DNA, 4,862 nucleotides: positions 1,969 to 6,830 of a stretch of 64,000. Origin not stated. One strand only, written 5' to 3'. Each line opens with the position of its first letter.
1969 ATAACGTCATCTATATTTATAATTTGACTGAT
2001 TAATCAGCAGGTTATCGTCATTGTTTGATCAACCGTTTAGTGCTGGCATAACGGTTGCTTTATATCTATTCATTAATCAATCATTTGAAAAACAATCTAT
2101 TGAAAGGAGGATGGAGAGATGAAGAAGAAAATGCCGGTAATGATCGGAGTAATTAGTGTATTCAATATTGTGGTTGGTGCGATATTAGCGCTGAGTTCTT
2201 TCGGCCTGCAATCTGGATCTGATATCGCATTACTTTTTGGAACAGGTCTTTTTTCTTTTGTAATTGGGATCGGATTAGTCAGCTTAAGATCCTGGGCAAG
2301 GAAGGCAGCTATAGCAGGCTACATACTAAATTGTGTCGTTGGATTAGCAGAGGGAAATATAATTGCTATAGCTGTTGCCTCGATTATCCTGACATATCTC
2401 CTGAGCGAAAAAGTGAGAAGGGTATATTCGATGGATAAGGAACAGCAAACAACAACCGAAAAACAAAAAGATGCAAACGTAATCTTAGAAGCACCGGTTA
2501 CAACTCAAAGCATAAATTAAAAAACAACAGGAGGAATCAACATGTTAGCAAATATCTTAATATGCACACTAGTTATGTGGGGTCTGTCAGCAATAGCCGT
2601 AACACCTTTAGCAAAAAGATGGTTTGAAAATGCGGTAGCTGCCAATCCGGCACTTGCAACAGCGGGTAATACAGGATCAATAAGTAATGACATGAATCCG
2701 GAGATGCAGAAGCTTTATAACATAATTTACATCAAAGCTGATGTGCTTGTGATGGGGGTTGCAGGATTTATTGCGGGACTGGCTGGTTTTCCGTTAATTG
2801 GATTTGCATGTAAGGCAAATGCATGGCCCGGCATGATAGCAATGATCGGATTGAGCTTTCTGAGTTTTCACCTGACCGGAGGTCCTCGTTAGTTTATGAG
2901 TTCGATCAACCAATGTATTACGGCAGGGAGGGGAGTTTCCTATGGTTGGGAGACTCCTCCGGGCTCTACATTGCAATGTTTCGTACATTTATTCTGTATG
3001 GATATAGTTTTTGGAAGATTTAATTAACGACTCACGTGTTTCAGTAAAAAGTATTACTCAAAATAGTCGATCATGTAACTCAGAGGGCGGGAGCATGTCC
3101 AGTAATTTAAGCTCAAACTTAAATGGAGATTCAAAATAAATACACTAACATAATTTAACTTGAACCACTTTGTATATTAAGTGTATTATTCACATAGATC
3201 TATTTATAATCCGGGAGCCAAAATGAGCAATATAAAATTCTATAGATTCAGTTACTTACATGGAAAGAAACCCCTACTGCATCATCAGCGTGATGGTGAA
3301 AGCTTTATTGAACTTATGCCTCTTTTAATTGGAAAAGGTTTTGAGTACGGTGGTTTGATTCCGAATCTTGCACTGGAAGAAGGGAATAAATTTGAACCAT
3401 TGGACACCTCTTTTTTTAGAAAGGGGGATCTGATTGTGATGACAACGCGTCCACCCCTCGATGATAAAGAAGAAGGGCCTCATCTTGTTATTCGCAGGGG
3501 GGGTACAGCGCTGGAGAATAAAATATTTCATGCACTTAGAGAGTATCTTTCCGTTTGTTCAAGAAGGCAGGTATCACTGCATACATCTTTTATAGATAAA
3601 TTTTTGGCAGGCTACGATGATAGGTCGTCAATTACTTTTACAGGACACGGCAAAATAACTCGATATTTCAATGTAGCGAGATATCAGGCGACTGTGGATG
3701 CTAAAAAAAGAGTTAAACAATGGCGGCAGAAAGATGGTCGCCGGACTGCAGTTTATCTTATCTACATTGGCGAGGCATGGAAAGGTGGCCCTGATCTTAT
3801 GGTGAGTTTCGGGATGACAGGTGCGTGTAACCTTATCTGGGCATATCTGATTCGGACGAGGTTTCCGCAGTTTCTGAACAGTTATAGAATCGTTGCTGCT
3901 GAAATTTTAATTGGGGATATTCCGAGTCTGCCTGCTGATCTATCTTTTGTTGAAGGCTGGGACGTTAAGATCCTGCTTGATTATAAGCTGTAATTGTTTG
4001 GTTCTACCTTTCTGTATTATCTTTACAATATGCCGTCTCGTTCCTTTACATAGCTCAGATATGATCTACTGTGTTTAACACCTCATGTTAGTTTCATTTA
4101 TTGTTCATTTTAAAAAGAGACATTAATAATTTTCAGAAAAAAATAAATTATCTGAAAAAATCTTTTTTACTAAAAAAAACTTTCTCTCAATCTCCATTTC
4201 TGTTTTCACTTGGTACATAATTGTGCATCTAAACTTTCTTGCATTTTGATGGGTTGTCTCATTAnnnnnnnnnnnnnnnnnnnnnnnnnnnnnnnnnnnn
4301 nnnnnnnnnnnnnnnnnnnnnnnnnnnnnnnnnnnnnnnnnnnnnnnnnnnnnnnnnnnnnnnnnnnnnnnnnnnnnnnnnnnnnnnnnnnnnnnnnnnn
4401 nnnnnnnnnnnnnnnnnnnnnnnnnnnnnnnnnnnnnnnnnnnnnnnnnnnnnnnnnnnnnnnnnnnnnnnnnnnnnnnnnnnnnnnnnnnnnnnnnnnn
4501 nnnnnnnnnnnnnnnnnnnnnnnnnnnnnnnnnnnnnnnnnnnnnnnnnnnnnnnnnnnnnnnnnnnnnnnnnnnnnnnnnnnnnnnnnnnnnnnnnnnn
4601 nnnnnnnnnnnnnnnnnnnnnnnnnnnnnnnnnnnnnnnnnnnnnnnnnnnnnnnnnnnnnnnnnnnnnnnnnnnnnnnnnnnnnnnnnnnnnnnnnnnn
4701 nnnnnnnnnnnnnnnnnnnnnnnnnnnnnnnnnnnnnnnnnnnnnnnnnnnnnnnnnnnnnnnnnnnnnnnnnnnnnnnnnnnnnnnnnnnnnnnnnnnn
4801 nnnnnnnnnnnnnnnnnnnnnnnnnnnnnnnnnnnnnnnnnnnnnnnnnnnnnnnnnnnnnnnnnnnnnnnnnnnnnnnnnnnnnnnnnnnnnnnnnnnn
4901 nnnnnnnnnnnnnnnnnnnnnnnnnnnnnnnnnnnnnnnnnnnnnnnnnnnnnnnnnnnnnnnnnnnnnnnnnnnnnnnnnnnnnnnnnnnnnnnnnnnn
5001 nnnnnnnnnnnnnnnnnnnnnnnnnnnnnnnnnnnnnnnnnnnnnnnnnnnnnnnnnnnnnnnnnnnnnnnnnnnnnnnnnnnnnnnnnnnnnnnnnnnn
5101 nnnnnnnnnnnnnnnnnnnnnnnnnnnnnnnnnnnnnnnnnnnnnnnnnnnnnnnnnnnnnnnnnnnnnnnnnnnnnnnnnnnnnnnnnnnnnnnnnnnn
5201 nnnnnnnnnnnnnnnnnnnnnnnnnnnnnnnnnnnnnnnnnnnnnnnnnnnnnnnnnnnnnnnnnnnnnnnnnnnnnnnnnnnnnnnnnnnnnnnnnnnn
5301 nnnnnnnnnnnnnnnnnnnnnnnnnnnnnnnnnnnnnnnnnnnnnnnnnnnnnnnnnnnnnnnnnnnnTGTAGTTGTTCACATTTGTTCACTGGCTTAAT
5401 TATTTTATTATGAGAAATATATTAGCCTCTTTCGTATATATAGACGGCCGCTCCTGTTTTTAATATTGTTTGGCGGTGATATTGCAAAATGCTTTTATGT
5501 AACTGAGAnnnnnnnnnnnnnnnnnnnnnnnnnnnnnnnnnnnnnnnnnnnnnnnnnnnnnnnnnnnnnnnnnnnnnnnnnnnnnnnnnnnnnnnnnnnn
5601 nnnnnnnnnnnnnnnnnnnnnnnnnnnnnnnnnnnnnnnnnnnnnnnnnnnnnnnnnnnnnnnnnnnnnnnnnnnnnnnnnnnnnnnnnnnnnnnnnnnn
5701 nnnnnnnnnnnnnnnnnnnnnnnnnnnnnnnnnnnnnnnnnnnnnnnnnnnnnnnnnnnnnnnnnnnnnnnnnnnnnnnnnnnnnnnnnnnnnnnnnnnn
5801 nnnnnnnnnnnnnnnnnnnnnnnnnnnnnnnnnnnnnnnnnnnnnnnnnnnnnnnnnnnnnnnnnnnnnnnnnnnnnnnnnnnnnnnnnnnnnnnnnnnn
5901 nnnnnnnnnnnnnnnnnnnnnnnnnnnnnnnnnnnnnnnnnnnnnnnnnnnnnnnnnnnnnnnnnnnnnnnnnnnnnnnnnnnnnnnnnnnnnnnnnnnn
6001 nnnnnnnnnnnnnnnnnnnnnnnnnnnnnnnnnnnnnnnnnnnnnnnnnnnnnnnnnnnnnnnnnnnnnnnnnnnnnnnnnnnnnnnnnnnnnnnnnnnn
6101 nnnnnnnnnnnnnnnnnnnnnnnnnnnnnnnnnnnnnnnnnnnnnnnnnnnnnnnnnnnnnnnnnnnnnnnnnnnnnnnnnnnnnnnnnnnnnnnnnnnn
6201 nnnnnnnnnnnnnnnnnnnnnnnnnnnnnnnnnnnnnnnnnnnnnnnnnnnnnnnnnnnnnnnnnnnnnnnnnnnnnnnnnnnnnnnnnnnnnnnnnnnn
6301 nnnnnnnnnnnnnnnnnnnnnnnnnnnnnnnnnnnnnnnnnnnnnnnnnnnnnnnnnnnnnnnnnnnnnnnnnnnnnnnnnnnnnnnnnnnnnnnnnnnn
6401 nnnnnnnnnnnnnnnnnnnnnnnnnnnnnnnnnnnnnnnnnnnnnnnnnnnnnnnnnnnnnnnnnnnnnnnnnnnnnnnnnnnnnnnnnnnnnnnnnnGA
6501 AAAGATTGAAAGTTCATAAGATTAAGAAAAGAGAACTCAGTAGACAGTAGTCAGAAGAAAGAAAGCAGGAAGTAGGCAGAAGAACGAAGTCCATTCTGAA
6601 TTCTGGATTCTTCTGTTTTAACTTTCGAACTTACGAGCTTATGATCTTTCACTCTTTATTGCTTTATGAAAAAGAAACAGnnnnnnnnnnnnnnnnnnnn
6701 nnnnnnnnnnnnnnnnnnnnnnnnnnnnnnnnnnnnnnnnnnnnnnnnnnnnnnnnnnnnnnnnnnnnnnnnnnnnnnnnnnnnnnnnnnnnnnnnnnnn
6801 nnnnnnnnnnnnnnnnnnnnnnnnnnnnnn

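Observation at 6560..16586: Triplicated, diverged 698/698/699-aa paralogs with the same 5' leader and a perfect palindrome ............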

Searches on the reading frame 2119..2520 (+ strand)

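Call 83: search_protein_families(library=pfam, proteins=[window:2119-2520:+], max_evalue=0.1)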
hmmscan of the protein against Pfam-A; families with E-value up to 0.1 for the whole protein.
window:2119-2520:+ (133 aa): 1 family
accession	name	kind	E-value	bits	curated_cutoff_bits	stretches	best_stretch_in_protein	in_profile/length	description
PF23636.1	DUF7144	-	0.0094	16.5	27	0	41-78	51-88/115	Domain of unknown function (DUF7144)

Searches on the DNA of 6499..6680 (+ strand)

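Call 87: build_rna_model(alignment_id=A3, structure=none)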
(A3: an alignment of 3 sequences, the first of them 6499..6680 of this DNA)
Model R1 built from alignment A3 (3 sequences, 182 columns); structure: none (sequence only).
model positions 163; base pairs 0; branch points 0; effective number of sequences 1.67; information 0.38 bits per position. No base pairs: searches with it score sequence only.

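Call 89: search_with_rna_model(model_id=R1, source=window, filters=off, max_evalue=10)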
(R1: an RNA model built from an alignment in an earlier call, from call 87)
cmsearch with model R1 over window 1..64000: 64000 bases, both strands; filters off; matches with E-value up to 10: 88.
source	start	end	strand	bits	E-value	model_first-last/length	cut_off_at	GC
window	14341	14500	+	126.8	1.7e-38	3-162/163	-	0.37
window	8764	8912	+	115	7.7e-35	2-162/163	-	0.4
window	6502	6679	+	109.4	4.1e-33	3-162/163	-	0.34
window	17400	17494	+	27.6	1.2e-07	9-109/163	-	0.28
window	6513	6659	-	16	0.0005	16-153/163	-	0.35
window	17405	17514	-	14.9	0.0011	29-153/163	-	0.27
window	8857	8916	-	12.6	0.0054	88-143/163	-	0.37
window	19268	19394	+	12.3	0.0069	6-133/163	-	0.46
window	19256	19306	-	11.4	0.013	90-140/163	-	0.33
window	14344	14467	-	11.3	0.014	5-152/163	-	0.4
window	54375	54420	+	11.3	0.014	23-74/163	-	0.37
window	43070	43173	+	10.8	0.019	52-156/163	-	0.38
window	36155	36242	-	8.7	0.091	26-114/163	-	0.35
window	44558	44635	+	8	0.15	22-89/163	-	0.35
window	40125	40189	-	7.9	0.16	46-117/163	-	0.25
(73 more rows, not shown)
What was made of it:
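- Closest known: Intergenic imperfect-palindrome repeats. Different: The significant copies are confined to one locus in 64 kb (call 89).
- A partial leader copy lies upstream of XRE (call 89). Reverse-strand self-hits of the leaders in cmsearch show they are imperfect palindromes (call 89). A fourth partial copy lies upstream of a non-paralogous gene (call 89). In 64 kb, all significant copies lie within the 11 kb of this locus (call 89).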

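Call 94: search_with_rna_model(model_id=R1, sources=[L001, L002, L004, L006, L007, L008, L009, L010, L011, L012, L013, L014, L015, L017, L018, L019, L020, L021, L022, L023, L024, L025, L026, L027, L028, L029, L030, L031, L032, L033, L034, L035, L036, L037, L038, L039, L040, L041, L042, L043, L044, L045], max_evalue=1)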
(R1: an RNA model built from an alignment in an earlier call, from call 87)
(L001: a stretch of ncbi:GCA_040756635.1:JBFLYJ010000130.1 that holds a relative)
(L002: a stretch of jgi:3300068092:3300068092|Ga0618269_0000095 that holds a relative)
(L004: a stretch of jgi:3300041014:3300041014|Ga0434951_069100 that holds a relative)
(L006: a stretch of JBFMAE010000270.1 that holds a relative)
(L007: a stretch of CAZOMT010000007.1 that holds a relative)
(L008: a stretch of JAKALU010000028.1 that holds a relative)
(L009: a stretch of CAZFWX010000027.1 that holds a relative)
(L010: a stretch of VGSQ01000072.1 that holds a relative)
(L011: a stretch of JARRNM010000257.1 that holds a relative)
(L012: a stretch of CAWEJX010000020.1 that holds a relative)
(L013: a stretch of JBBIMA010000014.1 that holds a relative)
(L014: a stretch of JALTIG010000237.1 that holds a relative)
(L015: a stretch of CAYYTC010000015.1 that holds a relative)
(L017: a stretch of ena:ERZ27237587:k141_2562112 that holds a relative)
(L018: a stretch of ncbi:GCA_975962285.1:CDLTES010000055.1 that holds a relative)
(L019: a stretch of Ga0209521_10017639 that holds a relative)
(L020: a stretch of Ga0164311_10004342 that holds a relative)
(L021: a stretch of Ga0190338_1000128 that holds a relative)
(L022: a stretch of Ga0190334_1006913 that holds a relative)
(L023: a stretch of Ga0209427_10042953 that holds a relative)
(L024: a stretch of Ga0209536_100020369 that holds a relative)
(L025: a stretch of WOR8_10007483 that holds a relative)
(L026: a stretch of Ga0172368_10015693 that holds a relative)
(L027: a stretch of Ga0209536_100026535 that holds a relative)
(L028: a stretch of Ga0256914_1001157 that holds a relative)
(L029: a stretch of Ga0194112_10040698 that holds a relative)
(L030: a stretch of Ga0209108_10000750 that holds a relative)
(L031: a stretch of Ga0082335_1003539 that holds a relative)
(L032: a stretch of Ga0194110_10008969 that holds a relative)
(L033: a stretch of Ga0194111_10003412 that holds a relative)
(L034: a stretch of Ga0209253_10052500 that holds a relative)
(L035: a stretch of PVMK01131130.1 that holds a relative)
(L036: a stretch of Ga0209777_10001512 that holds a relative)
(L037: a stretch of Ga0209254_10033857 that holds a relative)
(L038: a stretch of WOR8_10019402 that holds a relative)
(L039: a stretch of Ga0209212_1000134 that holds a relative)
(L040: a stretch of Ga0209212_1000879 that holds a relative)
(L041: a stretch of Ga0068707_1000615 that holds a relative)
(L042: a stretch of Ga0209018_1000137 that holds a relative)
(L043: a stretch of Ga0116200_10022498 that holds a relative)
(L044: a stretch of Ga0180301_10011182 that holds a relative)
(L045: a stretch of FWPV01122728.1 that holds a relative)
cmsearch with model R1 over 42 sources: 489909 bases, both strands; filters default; matches with E-value up to 1: 0.
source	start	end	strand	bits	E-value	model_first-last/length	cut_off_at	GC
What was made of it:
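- Tried and rejected: None in 42 loci (call 94).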
